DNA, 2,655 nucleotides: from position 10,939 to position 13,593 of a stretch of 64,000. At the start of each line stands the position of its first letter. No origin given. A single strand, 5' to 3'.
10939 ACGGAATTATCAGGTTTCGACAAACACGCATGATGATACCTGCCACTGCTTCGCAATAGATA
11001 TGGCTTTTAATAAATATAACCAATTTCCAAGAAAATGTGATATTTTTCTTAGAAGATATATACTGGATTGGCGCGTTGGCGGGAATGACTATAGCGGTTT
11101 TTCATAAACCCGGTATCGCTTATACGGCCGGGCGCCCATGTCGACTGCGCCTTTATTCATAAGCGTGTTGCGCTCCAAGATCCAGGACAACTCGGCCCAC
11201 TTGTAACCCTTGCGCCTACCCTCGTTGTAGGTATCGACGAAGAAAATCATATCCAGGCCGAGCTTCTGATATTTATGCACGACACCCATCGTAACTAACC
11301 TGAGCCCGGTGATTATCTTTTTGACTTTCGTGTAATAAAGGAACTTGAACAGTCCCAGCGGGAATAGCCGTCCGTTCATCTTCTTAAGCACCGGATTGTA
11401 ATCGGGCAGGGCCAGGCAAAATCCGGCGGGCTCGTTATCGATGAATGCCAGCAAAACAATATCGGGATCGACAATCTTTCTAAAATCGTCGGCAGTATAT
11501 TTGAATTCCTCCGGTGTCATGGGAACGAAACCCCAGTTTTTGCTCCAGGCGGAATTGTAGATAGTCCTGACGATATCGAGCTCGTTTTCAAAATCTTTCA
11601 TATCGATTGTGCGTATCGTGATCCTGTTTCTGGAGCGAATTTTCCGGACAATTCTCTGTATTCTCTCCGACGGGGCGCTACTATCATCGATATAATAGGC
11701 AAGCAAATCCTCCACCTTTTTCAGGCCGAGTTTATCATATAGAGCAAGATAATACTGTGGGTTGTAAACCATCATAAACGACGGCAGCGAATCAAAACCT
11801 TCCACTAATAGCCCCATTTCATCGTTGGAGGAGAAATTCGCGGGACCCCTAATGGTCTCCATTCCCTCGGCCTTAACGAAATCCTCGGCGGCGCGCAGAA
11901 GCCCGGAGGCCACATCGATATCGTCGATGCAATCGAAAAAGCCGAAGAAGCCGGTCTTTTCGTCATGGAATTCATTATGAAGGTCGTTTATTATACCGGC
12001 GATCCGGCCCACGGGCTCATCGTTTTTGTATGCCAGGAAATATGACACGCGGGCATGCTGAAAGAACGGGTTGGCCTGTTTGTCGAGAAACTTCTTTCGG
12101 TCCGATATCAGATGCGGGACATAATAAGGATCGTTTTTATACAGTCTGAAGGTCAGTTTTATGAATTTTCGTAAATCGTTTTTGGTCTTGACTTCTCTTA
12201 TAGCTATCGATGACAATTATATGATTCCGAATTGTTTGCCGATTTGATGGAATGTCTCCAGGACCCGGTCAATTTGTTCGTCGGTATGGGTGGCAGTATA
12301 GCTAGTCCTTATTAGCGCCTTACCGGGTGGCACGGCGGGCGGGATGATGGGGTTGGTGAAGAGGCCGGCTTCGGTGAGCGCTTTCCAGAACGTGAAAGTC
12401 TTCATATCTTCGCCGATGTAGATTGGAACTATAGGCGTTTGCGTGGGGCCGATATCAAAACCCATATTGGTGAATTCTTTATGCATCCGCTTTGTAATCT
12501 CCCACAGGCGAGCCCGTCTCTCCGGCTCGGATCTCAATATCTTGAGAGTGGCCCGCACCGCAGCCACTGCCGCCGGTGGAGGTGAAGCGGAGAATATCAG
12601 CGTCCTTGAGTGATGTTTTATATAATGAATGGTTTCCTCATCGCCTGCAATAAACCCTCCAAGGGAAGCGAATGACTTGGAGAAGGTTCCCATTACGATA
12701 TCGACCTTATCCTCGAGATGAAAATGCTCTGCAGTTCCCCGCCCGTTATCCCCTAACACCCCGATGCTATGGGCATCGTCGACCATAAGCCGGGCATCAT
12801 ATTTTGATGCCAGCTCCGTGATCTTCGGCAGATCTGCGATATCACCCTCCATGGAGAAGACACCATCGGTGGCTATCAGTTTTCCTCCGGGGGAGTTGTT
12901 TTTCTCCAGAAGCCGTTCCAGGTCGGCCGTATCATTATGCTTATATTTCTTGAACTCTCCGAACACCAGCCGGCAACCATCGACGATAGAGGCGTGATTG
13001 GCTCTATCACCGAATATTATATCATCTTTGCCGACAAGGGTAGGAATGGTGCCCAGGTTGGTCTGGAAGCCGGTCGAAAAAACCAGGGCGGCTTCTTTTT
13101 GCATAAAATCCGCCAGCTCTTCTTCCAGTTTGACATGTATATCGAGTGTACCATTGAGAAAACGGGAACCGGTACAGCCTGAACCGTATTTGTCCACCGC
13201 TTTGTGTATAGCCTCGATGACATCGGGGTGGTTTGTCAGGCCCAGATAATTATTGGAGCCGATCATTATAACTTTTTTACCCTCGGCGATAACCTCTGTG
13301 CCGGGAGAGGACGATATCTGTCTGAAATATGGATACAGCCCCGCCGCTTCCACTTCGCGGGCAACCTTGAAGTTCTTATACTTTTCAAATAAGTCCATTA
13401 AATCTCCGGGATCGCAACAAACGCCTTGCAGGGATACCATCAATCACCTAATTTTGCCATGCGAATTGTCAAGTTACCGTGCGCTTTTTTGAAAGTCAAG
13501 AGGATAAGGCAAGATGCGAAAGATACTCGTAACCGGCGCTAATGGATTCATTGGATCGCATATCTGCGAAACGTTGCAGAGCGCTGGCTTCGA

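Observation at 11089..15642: Divergent gene cluster resembling bacterial ceramide/sphingolipid synthesis (Spt-like AOS + GNAT N-acyltransferase | NAD-reductase + class V aminotransferase)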

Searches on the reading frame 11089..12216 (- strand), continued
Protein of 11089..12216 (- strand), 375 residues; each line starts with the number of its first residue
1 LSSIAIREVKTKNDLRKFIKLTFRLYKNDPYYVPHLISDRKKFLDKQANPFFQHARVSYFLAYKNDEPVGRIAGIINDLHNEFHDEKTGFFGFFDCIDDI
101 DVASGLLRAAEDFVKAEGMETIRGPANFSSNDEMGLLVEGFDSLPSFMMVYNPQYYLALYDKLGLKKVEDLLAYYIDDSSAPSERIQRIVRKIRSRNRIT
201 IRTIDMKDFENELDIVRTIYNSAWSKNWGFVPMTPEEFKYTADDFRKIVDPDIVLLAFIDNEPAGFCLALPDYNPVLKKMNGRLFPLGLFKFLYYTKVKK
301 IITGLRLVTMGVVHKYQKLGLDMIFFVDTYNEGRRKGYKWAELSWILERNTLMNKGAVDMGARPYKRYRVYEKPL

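Call 42: get_annotated_region(hit=H11, flank=7000)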
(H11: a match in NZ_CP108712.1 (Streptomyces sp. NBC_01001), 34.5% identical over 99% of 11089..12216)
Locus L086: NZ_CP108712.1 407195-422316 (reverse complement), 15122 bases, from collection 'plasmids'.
description: Streptomyces sp. NBC_01001 plasmid unnamed1, complete sequence
organism: Streptomyces sp. NBC_01001 (NCBI taxid 2903713)
taxonomy: Bacteria; Actinomycetota; Actinomycetes; Kitasatosporales; Streptomycetaceae; Streptomyces; Streptomyces sp. NBC 01001
host: -; source: -; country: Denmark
typing (MOB-suite, as given by PLSDB): mobilizable; relaxase MOBP
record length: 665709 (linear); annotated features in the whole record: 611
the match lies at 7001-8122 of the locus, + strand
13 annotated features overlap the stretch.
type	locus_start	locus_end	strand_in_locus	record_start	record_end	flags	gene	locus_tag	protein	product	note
CDS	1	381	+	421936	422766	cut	-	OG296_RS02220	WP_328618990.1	hypothetical protein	-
CDS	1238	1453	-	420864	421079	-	-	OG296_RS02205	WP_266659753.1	DUF6243 family protein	-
CDS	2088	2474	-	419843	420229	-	-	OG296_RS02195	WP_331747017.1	hypothetical protein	-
CDS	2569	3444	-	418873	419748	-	-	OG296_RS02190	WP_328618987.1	hypothetical protein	-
CDS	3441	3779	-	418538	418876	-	-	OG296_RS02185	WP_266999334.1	PadR family transcriptional regulator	-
CDS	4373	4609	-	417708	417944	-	-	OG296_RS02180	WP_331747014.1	hypothetical protein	-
CDS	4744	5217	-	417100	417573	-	-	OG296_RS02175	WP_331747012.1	hypothetical protein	-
CDS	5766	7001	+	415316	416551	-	-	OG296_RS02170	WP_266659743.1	aminotransferase class I/II-fold pyridoxal phosphate-dependent enzyme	GO:0009058 - biosynthetic process [Evidence IEA]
CDS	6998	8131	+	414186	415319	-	-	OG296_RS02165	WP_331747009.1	GNAT family N-acetyltransferase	-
CDS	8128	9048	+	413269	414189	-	-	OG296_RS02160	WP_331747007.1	NAD-dependent epimerase/dehydratase family protein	-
CDS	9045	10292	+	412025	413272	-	-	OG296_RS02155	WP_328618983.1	condensation domain-containing protein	-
CDS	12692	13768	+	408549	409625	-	-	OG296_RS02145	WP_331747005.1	hypothetical protein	-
CDS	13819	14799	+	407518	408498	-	-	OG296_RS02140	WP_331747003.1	hypothetical protein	-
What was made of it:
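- A Streptomyces plasmid carries an AOS-GNAT-epimerase operon (call 42).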

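Call 48: predict_structure(alignment_id=A1)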
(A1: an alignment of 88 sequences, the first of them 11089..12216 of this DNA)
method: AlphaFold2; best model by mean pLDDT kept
length: 375 residues; sequences in the alignment: 88
mean_pLDDT: 91.4   pTM: 0.88
mean pLDDT of the five models: 91.4, 89.9, 89.9, 89.7, 88.3
residues with pLDDT >= 90: 267; 70-90: 101; 50-70: 7; < 50: 0
segments of 3 or more residues with pLDDT < 50: none
pLDDT, mean of each block of 10 residues (from residue 1): 87 95 94 91 90 94 96 95 94 96 98 98 81 87 88 96 95 92 89 88 93 92 84 87 86 94 93 93 86 92 91 89 91 93 90 86 94 96
secondary structure, 60 per line:
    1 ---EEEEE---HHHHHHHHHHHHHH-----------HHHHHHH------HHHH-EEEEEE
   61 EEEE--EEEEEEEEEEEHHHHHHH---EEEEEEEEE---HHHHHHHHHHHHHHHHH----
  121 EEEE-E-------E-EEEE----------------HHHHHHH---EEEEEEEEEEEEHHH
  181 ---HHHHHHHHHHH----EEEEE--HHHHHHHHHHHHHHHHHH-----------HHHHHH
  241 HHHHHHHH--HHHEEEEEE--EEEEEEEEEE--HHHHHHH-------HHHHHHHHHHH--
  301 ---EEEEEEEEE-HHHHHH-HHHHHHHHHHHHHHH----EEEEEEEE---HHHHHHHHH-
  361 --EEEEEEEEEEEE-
elements in order: E4-8 H12-25 H37-43 H50-53 E55-64 E67-77 H78-84 E88-96 H100-116 E121-124 E136-139 H156-162 E166-177 H184-194 E199-203 H206-223 H235-248 E254-259 E262-271 H274-280 H288-298 E304-312 H314-319 H321-335 E340-347 H351-359 E363-374
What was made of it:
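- On Bacterial ceramide synthase bCerS (CC_1154/YghO family): AF2 model pLDDT 91.4 (call 48).
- Checked: The weak GNAT call is backed by an AlphaFold2 model (pLDDT 91.4, call 48).
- Tried and rejected: It was redone with an alignment (call 48).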

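Call 53: fold_search(model_id=the predicted structure, library=pdb)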
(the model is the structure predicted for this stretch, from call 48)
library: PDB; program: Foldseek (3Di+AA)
matches with E <= 10: 860; with E <= 0.001: 249
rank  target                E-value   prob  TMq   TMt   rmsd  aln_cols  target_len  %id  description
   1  7q3a_A                1.3e-13  1.00  0.64  0.70   5.1       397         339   13  Crystal structure of MAB_4324 a tandem repeat GNAT from Mycobacterium abscessus (released 2022-05-04)
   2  5kf1_A                2.0e-13  1.00  0.56  0.65   6.6       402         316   12  X-ray structure of a glucosamine N-Acetyltransferase from Clostridium acetobutylicum, apo form, pH 5 (released 2016-07-06)
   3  7q3a_B                2.7e-13  1.00  0.61  0.67   5.5       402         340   13  Crystal structure of MAB_4324 a tandem repeat GNAT from Mycobacterium abscessus (released 2022-05-04)
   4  5kgh_A                3.6e-13  1.00  0.59  0.68   6.4       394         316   14  X-ray structure of a glucosamine N-Acetyltransferase from Clostridium acetobutylicum, mutant Y297F (released 2016-07-06)
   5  5kgh_B                5.9e-13  1.00  0.57  0.66   6.5       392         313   12  X-ray structure of a glucosamine N-Acetyltransferase from Clostridium acetobutylicum, mutant Y297F (released 2016-07-06)
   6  2wpw_B                6.2e-13  1.00  0.59  0.66   5.8       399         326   10  Tandem GNAT protein from the clavulanic acid biosynthesis pathway (without AcCoA) (released 2009-12-29)
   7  5kf1_B                7.5e-13  1.00  0.57  0.67   6.3       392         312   12  X-ray structure of a glucosamine N-Acetyltransferase from Clostridium acetobutylicum, apo form, pH 5 (released 2016-07-06)
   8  2wpw_C                8.9e-13  1.00  0.58  0.65   6.2       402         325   11  Tandem GNAT protein from the clavulanic acid biosynthesis pathway (without AcCoA) (released 2009-12-29)
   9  3tt2                  9.5e-13  1.00  0.53  0.61   5.9       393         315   15  Crystal Structure of GCN5-related N-Acetyltransferase from Sphaerobacter thermophilus (released 2011-10-05)
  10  5kga_A                1.2e-12  1.00  0.58  0.67   6.7       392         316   14  X-ray structure of a glucosamine N-Acetyltransferase from Clostridium acetobutylicum, mutant D287N, in complex with N- (released 2016-07-06)
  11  5kf2                  1.4e-12  1.00  0.58  0.67   5.6       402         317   13  X-ray structure of a glucosamine N-Acetyltransferase from Clostridium acetobutylicum, apo form, pH 8 (released 2016-07-06)
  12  2wpw_A                1.5e-12  1.00  0.57  0.64   6.2       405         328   11  Tandem GNAT protein from the clavulanic acid biosynthesis pathway (without AcCoA) (released 2009-12-29)
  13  2c27                  1.2e-11  1.00  0.54  0.66   7.3       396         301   13  The Structure of Mycothiol Synthase in Complex with des- AcetylMycothiol and CoenzymeA. (released 2005-12-01)
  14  4zm6_A                1.5e-11  1.00  0.58  0.29   6.3       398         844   12  A unique GCN5-related glucosamine N-acetyltransferase region exist in the fungal multi-domain GH3 beta-N-acetylglucosa (released 2015-12-09)
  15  1ozp                  4.1e-11  1.00  0.53  0.66   7.2       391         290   14  Crystal Structure of Rv0819 from Mycobacterium tuberculosis MshD-Mycothiol Synthase Acetyl-Coenzyme A Complex. (released 2003-09-09)
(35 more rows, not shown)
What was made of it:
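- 11089..12216 (-): YghO/bCerS-family tandem-GNAT N-acyltransferase, the putative bacterial ceramide synthase. It is translationally abutted to the AOS. AF2 model pLDDT 91.4 (call 48), with a tandem GNAT fold (call 53).
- On Bacterial ceramide synthase bCerS (CC_1154/YghO family): Foldseek matches tandem GNATs 7Q3A, 5KF1, 2WPW and MshD at E about 1e-13 (call 53).
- Checked: Foldseek matches that model to tandem-repeat GNAT structures at E about 1e-13 (call 53).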

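Call 83: list_cluster_members(proteins=[window:11089-12216:-, P0001, window:13514-14497:+])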
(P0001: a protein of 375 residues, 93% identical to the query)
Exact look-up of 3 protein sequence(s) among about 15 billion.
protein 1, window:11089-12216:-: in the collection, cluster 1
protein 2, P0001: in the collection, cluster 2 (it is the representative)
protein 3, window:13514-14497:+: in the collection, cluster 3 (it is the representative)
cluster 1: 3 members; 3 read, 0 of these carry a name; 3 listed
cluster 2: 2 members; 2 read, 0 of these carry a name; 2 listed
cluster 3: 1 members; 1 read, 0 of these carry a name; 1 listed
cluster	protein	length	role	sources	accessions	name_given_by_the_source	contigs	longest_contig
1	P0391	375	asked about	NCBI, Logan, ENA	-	-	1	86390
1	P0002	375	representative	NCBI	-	-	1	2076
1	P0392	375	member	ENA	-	-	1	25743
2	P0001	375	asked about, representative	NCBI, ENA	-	-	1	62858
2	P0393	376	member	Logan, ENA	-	-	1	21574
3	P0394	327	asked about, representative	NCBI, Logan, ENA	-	-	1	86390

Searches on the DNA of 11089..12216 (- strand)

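Call 84: search_dna_similar(query=L085:4525-10122:+, collection=ecoli_genomes, mode=near, max_rows=6)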
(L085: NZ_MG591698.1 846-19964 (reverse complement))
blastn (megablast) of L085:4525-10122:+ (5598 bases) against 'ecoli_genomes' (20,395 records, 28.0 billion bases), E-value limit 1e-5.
Records with a match: 4592; places in all: 4604; records where one place covers at least 80% of the query: 4068.
Genomes with a match: 4592 of 5426; with a place that covers at least 80% of the query: 4068. Places per genome that has any: lowest 1, median 1, highest 2. On chromosomes: 4603 places; on plasmids: 1.
Best place of each record, by identity: >=99% 1080; 95-99% 3510; 90-95% 1; 80-90% 1.
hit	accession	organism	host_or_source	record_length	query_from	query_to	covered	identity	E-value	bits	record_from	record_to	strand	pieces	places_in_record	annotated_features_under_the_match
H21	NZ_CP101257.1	Escherichia coli strain EC21Z-078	Homo sapiens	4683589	1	5598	100%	100.0%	0e+0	10356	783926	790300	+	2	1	fatty acyl-AMP ligase (x2) | spt: serine palmitoyltransferase | yghO: protein YghO | NAD-dependent epimerase/dehydratase family protein | IS1-like element IS1B family transposase | and 1 other names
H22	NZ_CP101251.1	Escherichia coli strain EC21Z-083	Homo sapiens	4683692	1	5598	100%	100.0%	0e+0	10356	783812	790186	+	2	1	fatty acyl-AMP ligase (x2) | spt: serine palmitoyltransferase | yghO: protein YghO | NAD-dependent epimerase/dehydratase family protein | IS1-like element IS1B family transposase | and 1 other names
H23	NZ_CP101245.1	Escherichia coli strain EC21Z-097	Homo sapiens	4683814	1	5598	100%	100.0%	0e+0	10356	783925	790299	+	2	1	fatty acyl-AMP ligase (x2) | spt: serine palmitoyltransferase | yghO: protein YghO | NAD-dependent epimerase/dehydratase family protein | IS1-like element IS1B family transposase | and 1 other names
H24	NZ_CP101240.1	Escherichia coli strain EC21Z-101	Homo sapiens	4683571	1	5598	100%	100.0%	0e+0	10356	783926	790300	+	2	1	fatty acyl-AMP ligase (x2) | spt: serine palmitoyltransferase | yghO: protein YghO | NAD-dependent epimerase/dehydratase family protein | IS1-like element IS1B family transposase | and 1 other names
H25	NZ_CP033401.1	Escherichia coli strain WCHEC020031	Homo sapiens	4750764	1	5598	100%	100.0%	0e+0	10338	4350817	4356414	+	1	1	fatty acyl-AMP ligase | spt: serine palmitoyltransferase | yghO: protein YghO | NAD-dependent epimerase/dehydratase family protein | acyl carrier protein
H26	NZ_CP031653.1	Escherichia coli strain UK_Dog_Liverpool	dog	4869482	1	5598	100%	100.0%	0e+0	10338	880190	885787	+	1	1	fatty acyl-AMP ligase | spt: serine palmitoyltransferase | yghO: protein YghO | NAD-dependent epimerase/dehydratase family protein | acyl carrier protein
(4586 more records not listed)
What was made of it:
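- RefSeq names the E. coli AOS 'spt' (call 84).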

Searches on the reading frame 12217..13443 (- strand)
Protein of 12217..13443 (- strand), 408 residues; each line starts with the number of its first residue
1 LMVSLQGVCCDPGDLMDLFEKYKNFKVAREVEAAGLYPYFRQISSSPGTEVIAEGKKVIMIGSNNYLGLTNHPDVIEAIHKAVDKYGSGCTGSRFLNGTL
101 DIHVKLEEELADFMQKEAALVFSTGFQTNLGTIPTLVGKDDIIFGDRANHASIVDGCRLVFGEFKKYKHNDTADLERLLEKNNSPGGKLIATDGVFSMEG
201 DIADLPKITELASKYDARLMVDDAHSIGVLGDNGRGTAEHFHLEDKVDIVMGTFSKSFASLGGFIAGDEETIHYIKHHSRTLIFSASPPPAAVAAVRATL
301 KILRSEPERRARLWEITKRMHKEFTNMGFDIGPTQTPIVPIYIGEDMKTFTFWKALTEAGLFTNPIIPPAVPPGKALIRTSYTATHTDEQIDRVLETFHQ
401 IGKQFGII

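Call 3: search_protein_families(library=pfam, proteins=[window:12217-13443:-])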
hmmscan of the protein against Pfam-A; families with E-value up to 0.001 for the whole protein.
window:12217-13443:- (408 aa): 3 families
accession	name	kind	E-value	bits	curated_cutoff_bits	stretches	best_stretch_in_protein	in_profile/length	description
PF00155.27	Aminotran_1_2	-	6.6e-62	210.2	19.7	1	57-397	2-360/361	Aminotransferase class I and II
PF01212.27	Beta_elim_lyase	-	2.4e-06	27.5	27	1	105-279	36-223/288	Beta-eliminating lyase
PF01053.26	Cys_Met_Meta_PP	-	5.5e-05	22.3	27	1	94-230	48-181/381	Cys/Met metabolism PLP-dependent enzyme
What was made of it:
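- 12217..13398 (-): Serine palmitoyltransferase-like alpha-oxoamine synthase (Spt) of the Bacteroidetes/delta-proteobacterial, acyl-CoA-using subgroup. The mechanical ORF runs to TTG 13443; the probable start is ATG 13398. Pfam Aminotran_1_2, 6.6e-62 (call 3).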

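Call 4: search_protein_families(library=ncbifam, proteins=[window:12217-13443:-])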
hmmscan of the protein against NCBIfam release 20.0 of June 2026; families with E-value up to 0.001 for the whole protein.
window:12217-13443:- (408 aa): 16 families
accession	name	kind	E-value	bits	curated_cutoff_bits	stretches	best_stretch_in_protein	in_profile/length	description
NF047600.1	SerpalmtaseCFB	equivalog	3.7e-170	565.9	640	1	18-406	5-393/395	serine palmitoyltransferase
TIGR01825.1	gly_Cac_T_rel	subfamily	4.8e-129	430.4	535.4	1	31-408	8-385/385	BioF/Kbl family PLP-dependent acyltransferase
NF047599.1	SerpalmtaseBetaP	equivalog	3.5e-127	424.3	500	1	16-406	1-394/394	serine palmitoyltransferase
TIGR00858.1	bioF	equivalog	5.2e-125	417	426.45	1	41-398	6-364/365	8-amino-7-oxononanoate synthase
NF005394.0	PRK06939.1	equivalog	3.6e-124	414.5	460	1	29-408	14-397/397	glycine C-acetyltransferase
NF047603.1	SerpalmtaseAlphaP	equivalog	3.5e-104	348.6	670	1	17-408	3-399/399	serine palmitoyltransferase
TIGR01822.1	2am3keto_CoA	equivalog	9e-104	347.5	493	1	30-408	11-393/393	glycine C-acetyltransferase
TIGR01821.1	5aminolev_synth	equivalog_domain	5.1e-88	295.6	338.55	1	54-406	43-398/402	5-aminolevulinate synthase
NF005526.0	PRK07179.1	equivalog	2.9e-67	227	428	1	56-404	54-398/407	alpha-hydroxyketone-type quorum-sensing autoinducer synthase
NF005697.0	PRK07505.1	subfamily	1.2e-51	175.7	342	1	52-403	44-400/405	hypothetical protein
NF004608.1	PRK05937.1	equivalog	6e-40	137.1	399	1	64-402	10-346/366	8-amino-7-oxononanoate synthase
NF041364.1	GntC_guanitoxin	equivalog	8.8e-07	28.1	415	1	203-387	154-344/356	guanitoxin biosynthesis PLP-dependent (S)-gamma-hydroxy-L-arginine cyclodehydratase GntC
NF000586.1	PRK00011.1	subfamily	8.9e-07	28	335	1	54-343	15-311/404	serine hydroxymethyltransferase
TIGR03588.1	PseC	equivalog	6e-05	22.1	423.5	1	105-230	34-163/380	UDP-4-amino-4,6-dideoxy-N-acetyl-beta-L-altrosamine transaminase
TIGR01325.1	O_suc_HS_sulf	equivalog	9.9e-05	21.1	510.05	1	88-288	44-236/380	O-succinylhomoserine sulfhydrylase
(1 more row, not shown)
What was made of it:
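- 12217..13398 (-): That is below its 640 cut-off but well above gly_Cac_T_rel (430), bioF (417) and Kbl (414) (call 4).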

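Call 8: search_solved_structures(query=window:12217-13443:-, max_evalue=1e-30)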
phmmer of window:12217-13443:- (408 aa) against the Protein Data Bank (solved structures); distinct sequences matched with E-value up to 1e-30: 48.
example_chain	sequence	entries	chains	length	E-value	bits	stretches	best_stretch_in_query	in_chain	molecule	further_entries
8guh_A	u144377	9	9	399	2e-132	445.2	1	18-404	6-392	Serine palmitoyltransferase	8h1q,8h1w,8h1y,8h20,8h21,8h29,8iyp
3a2b_A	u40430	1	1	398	2e-132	445.2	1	18-404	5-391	Serine palmitoyltransferase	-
8s1y_A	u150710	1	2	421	3.3e-95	322.6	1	33-408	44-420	8-amino-7-oxononanoate synthase/2-amino-3-ketobutyrate coenzyme A ligase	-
7poa_A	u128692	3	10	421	8.5e-95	321.3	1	33-408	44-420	8-amino-7-oxononanoate synthase/2-amino-3-ketobutyrate coenzyme A ligase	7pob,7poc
2x8u_A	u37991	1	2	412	1.2e-90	307.6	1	46-408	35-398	SERINE PALMITOYLTRANSFERASE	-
1fc4_A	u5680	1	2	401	1.2e-87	297.7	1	31-408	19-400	2-AMINO-3-KETOBUTYRATE CONENZYME A LIGASE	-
2jgt_A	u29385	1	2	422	6.5e-87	295.3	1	42-408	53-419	SERINE PALMITOYLTRANSFERASE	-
2jg2_A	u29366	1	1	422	7e-87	295.2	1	43-408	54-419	SERINE PALMITOYLTRANSFERASE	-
2w8j_A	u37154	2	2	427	7.3e-87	295.1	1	43-408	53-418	SERINE PALMITOYLTRANSFERASE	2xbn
2w8t_A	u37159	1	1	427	9.9e-87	294.7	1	43-408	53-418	SERINE PALMITOYLTRANSFERASE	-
3tqx_A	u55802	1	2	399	1e-86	294.6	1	30-408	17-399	2-amino-3-ketobutyrate coenzyme A ligase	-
2w8v_A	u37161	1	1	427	1.4e-86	294.2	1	43-408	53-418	SERINE PALMITOYLTRANSFERASE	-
2w8u_A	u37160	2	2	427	1.4e-86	294.2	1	43-408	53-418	SERINE PALMITOYLTRANSFERASE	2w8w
4bmk_A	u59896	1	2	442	5.5e-86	292.3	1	43-408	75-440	SERINE PALMITOYLTRANSFERASE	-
7v58_A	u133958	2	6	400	4.8e-83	282.6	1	28-408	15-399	2-amino-3-ketobutyrate coenzyme A ligase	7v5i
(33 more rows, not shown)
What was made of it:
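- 12217..13398 (-): PDB: best match is S. multivorum SPT 3A2B/8GUH at 445 bits, against about 320 for KBL/BioF-like chains and 254 for cysteate-C-fatty acyltransferase (call 8).
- On Bacterial serine palmitoyltransferase (Spt, alpha-oxoamine synthase): PDB bit scores: 445 for SPT, 322 for a KBL/BioF-like chain, 298 for KBL, 254 for cysteate acyltransferase (call 8).
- On Sulfonolipid/capnine pathway (SulA/CapB, CapA): The AOS scores 254 bits to the cysteate acyltransferase against 445 to SPT (call 8).
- The cysteate-C-fatty acyltransferase structure scores 254 bits against 445 for SPT (call 8).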

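Call 54: search_solved_structures(query=window:12217-13398:-, max_evalue=1e-100, show_alignments=1)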
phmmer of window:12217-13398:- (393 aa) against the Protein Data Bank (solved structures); distinct sequences matched with E-value up to 1e-100: 2.
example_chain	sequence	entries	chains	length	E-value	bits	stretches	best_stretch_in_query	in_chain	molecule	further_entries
3a2b_A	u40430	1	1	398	1.9e-132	445.1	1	3-389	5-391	Serine palmitoyltransferase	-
8guh_A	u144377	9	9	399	1.9e-132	445.1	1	3-389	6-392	Serine palmitoyltransferase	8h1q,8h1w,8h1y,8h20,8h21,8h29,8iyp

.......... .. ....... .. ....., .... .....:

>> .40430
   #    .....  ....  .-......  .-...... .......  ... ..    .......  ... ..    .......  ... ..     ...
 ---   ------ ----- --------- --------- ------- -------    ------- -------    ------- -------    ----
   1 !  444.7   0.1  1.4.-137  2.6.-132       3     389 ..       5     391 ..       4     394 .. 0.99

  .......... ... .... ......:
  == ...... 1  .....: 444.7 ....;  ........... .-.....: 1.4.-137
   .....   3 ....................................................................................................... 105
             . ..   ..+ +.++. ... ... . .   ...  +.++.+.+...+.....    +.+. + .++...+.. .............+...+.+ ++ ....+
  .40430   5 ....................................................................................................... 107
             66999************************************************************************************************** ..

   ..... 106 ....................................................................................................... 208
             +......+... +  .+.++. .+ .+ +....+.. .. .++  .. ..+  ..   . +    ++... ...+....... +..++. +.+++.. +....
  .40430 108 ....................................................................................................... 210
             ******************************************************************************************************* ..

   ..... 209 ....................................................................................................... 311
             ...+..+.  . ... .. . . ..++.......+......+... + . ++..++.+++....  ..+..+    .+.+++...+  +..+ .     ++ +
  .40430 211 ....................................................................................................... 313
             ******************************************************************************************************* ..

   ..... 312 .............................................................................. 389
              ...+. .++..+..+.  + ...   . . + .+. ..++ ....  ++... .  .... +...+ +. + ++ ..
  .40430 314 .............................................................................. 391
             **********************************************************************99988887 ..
